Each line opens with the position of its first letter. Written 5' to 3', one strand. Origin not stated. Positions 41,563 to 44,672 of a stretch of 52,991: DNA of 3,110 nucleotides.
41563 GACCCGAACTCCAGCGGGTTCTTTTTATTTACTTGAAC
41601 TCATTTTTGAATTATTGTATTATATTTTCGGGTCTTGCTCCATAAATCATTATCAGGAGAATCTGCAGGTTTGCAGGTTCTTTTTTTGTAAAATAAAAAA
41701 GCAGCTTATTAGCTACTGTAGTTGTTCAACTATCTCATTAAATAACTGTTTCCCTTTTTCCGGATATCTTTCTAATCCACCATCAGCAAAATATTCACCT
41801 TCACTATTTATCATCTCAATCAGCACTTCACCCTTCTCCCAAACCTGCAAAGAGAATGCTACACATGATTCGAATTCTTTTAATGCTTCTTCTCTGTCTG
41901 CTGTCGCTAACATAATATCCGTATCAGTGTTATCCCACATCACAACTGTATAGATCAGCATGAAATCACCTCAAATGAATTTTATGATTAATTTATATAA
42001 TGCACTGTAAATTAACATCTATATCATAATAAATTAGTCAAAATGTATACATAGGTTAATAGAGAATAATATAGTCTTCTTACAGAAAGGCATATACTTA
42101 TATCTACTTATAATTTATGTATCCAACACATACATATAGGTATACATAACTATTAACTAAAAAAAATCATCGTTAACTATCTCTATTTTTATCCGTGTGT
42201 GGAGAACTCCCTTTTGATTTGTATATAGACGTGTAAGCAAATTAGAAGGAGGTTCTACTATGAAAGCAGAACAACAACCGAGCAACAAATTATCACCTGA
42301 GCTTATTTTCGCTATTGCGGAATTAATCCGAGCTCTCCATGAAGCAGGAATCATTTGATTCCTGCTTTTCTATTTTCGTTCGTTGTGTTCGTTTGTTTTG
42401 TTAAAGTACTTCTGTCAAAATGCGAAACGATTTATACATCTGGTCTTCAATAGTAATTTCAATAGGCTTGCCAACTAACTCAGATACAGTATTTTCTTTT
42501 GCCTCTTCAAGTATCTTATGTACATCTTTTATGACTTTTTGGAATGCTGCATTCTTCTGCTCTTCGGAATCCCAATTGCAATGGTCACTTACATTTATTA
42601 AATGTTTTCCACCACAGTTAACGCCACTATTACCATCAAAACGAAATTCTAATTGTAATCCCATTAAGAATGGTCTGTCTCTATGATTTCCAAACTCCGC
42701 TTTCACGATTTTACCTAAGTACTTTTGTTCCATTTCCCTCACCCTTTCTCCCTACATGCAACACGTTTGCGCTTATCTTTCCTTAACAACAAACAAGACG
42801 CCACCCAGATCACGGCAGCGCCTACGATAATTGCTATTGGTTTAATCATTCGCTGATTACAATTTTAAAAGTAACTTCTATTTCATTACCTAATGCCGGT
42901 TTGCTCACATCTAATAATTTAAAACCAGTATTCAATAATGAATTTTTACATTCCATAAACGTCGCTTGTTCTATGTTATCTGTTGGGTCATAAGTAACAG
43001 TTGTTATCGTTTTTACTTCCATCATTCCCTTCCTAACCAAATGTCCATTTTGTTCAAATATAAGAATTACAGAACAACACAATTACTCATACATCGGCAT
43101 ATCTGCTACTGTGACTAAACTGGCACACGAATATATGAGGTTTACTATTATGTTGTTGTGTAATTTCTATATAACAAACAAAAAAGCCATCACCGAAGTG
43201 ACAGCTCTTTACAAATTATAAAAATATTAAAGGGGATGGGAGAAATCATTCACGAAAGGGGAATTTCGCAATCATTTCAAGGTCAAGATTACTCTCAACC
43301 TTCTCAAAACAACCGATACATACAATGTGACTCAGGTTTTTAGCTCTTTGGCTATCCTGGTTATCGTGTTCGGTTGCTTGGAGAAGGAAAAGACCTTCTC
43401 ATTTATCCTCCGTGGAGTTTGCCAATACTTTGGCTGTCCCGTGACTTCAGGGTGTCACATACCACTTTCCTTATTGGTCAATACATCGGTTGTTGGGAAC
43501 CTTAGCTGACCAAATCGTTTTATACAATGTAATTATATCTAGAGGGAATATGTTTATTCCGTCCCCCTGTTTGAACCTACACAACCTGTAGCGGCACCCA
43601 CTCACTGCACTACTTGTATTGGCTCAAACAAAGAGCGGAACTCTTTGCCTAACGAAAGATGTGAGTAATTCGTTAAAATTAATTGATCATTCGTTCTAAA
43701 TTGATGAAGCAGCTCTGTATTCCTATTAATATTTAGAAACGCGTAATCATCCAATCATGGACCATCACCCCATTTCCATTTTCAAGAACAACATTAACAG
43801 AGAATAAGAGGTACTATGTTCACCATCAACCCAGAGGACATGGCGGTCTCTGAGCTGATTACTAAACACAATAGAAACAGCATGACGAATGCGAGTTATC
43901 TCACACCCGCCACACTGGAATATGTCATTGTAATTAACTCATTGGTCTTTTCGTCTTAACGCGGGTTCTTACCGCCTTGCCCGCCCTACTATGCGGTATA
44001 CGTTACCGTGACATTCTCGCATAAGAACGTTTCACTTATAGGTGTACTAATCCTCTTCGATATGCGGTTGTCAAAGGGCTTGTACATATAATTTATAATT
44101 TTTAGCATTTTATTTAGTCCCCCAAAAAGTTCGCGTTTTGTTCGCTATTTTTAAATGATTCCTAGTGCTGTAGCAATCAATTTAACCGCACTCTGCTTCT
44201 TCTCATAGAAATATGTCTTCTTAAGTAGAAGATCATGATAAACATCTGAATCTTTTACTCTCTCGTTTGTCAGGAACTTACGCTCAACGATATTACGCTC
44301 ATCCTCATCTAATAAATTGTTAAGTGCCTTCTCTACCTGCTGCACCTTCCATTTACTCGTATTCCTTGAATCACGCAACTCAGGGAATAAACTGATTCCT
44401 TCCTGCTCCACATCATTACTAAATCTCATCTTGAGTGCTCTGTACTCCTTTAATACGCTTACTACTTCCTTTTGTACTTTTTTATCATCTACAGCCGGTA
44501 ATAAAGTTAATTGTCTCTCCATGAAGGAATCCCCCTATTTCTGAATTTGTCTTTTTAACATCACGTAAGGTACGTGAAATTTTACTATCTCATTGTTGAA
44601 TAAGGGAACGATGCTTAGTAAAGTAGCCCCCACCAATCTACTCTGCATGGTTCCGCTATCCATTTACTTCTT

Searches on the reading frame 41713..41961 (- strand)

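Call 37: search_protein_families(library=pfam, proteins=[window:41713-41961:-], max_evalue=0.1)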
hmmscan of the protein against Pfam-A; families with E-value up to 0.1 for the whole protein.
window:41713-41961:- (82 aa): 0 families

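Call 38: search_protein_families(library=phrogs, proteins=[window:41713-41961:-], max_evalue=0.01)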
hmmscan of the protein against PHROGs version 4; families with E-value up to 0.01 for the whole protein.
window:41713-41961:- (82 aa): 2 families
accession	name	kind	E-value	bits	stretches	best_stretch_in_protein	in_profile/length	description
phrog_9365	-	unknown function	1.5e-48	163.6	1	1-82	1-82/82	-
phrog_25967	-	unknown function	0.0021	19.4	1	7-41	3-36/82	-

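Call 85: search_protein_families(library=padloc, proteins=[window:41713-41961:-], max_evalue=0.01)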
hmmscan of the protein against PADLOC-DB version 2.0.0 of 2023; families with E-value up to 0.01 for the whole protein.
window:41713-41961:- (82 aa): 0 families

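Call 86: search_protein_families(library=ncbifam, proteins=[window:41713-41961:-], max_evalue=0.01)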
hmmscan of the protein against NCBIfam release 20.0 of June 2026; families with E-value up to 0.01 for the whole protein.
window:41713-41961:- (82 aa): 0 families

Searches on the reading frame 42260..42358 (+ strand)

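Call 37: search_protein_families(library=pfam, proteins=[window:42260-42358:+], max_evalue=0.1)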
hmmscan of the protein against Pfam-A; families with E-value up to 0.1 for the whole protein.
window:42260-42358:+ (32 aa): 0 families

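Call 38: search_protein_families(library=phrogs, proteins=[window:42260-42358:+], max_evalue=0.01)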
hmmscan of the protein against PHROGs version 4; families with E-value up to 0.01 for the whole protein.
window:42260-42358:+ (32 aa): 1 family
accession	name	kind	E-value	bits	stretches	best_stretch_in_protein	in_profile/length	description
phrog_33789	-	unknown function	3.6e-05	24.7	1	14-32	23-41/41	-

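Call 85: search_protein_families(library=padloc, proteins=[window:42260-42358:+], max_evalue=0.01)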
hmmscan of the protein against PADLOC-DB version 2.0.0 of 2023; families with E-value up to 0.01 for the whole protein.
window:42260-42358:+ (32 aa): 0 families

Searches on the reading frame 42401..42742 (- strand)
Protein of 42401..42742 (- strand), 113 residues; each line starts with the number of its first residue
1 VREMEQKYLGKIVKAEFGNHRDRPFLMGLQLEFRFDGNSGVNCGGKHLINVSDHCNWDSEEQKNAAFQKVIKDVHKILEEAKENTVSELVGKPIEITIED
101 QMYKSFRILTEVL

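Call 37: search_protein_families(library=pfam, proteins=[window:42401-42742:-], max_evalue=0.1)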
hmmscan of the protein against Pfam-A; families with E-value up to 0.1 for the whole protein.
window:42401-42742:- (113 aa): 3 families
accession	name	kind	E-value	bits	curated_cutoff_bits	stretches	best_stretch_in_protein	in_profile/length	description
PF15469.12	Sec5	-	0.0073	15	22.7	1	58-111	203-259/837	Exocyst complex component Sec5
PF09487.15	HrpB2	-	0.044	14.6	26.5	1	62-99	48-85/114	Bacterial type III secretion protein (HrpB2)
PF06135.17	IreB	-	0.083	13.6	25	0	57-91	6-40/78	IreB regulatory phosphoprotein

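Call 38: search_protein_families(library=phrogs, proteins=[window:42401-42742:-], max_evalue=0.01)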
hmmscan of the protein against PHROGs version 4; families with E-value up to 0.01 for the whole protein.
window:42401-42742:- (113 aa): 1 family
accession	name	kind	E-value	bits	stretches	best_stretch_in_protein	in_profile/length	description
phrog_28440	-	unknown function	8.3e-57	191.3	1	4-113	1-110/110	-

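Call 85: search_protein_families(library=padloc, proteins=[window:42401-42742:-], max_evalue=0.01)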
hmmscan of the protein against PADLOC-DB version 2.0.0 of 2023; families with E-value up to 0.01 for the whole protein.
window:42401-42742:- (113 aa): 0 families

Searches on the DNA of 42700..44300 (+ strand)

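Call 63: search_rna_families(source=window, start=42700, end=44300, threshold=evalue, max_evalue=1)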
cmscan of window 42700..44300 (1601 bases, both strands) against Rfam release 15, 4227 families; matches with E-value up to 1: 2.
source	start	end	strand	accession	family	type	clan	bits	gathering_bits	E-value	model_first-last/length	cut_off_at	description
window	43180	43280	-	RF01820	RsaE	Gene; sRNA;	-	46.3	79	5.4e-06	1-112/112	no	RNA Staph. aureus E (RoxS)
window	43261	43355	+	RF00259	IFN_gamma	Cis-reg;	-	20.9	40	0.74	1-169/169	no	Interferon gamma 5' UTR regulatory element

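Call 64: search_dna_similar(query=window:43150-44160:+, collection=phages, mode=distant, max_rows=15)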
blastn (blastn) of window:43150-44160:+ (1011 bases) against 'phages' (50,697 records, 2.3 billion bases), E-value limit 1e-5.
Records with a match: 22; places in all: 23; records where one place covers at least 80% of the query: 0.
Best place of each record, by identity: 95-99% 2; 90-95% 1; 80-90% 2; 60-80% 17.
By first word of the organism name: Bacillus 20; Staphylococcus 2.
By host as written in the record: Bacillus thuringiensis 4; Bacillus cereus 3; Bacillus thuringiensis serovar tenebrionis strain YBT-1765 2; Staphylococcus pasteuri 2; Bacillus cereus/thuringiensis group 2; Bacillus thuringiensis 4J1 2; Bacillus thuringiensis subsp. Kurstaki 2; Bacillus cereus NC7401/2455 1; and 4 more.
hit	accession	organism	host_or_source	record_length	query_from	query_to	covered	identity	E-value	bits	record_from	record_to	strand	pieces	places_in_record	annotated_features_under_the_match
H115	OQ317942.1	Bacillus phage 0105phi7-2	Bacillus thuringiensis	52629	32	938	69%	79.9%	8e-129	612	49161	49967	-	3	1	none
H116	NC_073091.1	Bacillus phage 0105phi7-2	Bacillus thuringiensis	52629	32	938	69%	79.9%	8e-129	612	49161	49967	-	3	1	none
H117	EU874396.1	Bacillus phage IEBH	Bacillus thuringiensis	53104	384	952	35%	87.2%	2e-97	423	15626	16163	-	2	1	none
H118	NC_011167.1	Bacillus phage IEBH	Bacillus thuringiensis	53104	384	952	35%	87.2%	2e-97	423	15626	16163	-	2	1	none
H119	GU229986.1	Bacillus phage 250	Bacillus cereus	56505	8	952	32%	95.9%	3e-96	506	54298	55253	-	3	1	none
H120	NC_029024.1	Bacillus phage 250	Bacillus cereus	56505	8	952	32%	95.9%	3e-96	506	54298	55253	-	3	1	none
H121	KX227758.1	Bacillus phage PfNC7401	Bacillus cereus NC7401/2455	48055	78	777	35%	79.4%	3e-52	288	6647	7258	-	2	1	none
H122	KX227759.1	Bacillus phage PfIS075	Bacillus cereus IS075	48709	78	777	35%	79.4%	3e-52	288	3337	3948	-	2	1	none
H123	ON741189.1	Bacillus phage vB_BceS_LY4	Bacillus cereus 367-H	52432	717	952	23%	94.9%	2e-97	361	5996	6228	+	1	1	none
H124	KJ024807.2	Bacillus phage vB_BtS_BMBtp3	Bacillus thuringiensis serovar ...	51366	27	156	13%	77.4%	7e-16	92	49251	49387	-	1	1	none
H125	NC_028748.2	Bacillus phage vB_BtS_BMBtp3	Bacillus thuringiensis serovar ...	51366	27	156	13%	77.4%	7e-16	92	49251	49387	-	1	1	none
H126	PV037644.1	Bacillus phage vB_BcM_CUBc25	Bacillus cereus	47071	47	156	11%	76.9%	4e-12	79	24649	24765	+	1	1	hypothetical protein (x2)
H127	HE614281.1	Staphylococcus phage SpaA1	Staphylococcus pasteuri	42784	47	156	11%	74.4%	9e-8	65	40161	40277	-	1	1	none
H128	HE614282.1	Bacillus phage BceA1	Bacillus cereus/thuringiensis group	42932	47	156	11%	74.4%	9e-8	65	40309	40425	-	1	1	none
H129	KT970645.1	Bacillus phage phi4J1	Bacillus thuringiensis 4J1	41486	47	156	11%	74.4%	9e-8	65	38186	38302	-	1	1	none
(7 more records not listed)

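Call 75: search_rna_families(source=window, start=43100, end=43400, threshold=evalue, max_evalue=0.01, show_alignments=1)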
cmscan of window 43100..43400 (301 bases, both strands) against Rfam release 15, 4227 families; matches with E-value up to 0.01: 1.
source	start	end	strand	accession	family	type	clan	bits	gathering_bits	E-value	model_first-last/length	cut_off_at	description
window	43180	43280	-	RF01820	RsaE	Gene; sRNA;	-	46.3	79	1e-06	1-112/112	no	RNA Staph. aureus E (RoxS)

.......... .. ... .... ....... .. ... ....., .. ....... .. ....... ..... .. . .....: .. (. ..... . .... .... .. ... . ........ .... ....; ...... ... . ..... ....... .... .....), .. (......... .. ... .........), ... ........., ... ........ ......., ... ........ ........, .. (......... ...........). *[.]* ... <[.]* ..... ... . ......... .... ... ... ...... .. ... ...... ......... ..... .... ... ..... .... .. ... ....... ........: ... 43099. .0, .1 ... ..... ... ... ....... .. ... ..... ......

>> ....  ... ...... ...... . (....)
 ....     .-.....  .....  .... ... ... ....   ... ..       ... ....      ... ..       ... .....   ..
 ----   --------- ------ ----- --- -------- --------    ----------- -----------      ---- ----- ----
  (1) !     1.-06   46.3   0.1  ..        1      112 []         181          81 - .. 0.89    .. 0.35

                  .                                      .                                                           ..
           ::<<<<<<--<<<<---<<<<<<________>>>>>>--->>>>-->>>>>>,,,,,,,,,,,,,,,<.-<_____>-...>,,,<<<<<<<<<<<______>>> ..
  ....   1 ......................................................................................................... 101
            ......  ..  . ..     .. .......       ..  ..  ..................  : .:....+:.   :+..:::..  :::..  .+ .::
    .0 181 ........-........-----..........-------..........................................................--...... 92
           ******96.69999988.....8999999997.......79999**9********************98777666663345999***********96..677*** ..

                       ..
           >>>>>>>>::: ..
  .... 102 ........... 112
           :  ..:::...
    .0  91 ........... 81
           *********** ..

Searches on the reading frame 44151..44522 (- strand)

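Call 37: search_protein_families(library=pfam, proteins=[window:44151-44522:-], max_evalue=0.1)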
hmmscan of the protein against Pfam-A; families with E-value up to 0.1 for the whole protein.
window:44151-44522:- (123 aa): 2 families
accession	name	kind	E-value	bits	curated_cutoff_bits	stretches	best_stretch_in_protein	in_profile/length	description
PF19841.4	GldN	-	0.013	15.6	23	1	36-119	41-120/228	Gliding motility associated protein GldN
PF09793.14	AD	-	0.02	15.3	23.4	1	10-62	2-54/90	Anticodon-binding domain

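Call 38: search_protein_families(library=phrogs, proteins=[window:44151-44522:-], max_evalue=0.01)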
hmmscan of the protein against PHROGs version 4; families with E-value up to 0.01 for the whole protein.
window:44151-44522:- (123 aa): 4 families
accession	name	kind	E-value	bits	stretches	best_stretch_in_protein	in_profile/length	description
phrog_248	-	transcription regulation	3.6e-25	89.9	1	1-122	6-139/161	transcriptional activator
phrog_8834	-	unknown function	6.8e-06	27.1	1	59-119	35-97/108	-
phrog_21810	-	unknown function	0.00033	21.7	1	6-117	8-115/125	-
phrog_34922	-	unknown function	0.001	20.1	1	53-114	12-73/92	-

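Call 86: search_protein_families(library=ncbifam, proteins=[window:44151-44522:-], max_evalue=0.01)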
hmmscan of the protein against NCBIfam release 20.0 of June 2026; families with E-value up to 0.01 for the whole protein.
window:44151-44522:- (123 aa): 3 families
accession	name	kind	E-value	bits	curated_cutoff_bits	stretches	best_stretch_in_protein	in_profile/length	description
TIGR01637.1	phage_arpU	subfamily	3.7e-16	59.5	43.1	1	8-122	2-132/136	ArpU family phage packaging/lysis transcriptional regulator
NF045770.1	MPN403_MG284_C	domain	0.00099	19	37.3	1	60-114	2-51/57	MG284/MPN403 family protein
NF051483.1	PA0613_fam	equivalog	0.0067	16.6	100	1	46-120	42-114/119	PA0613 family protein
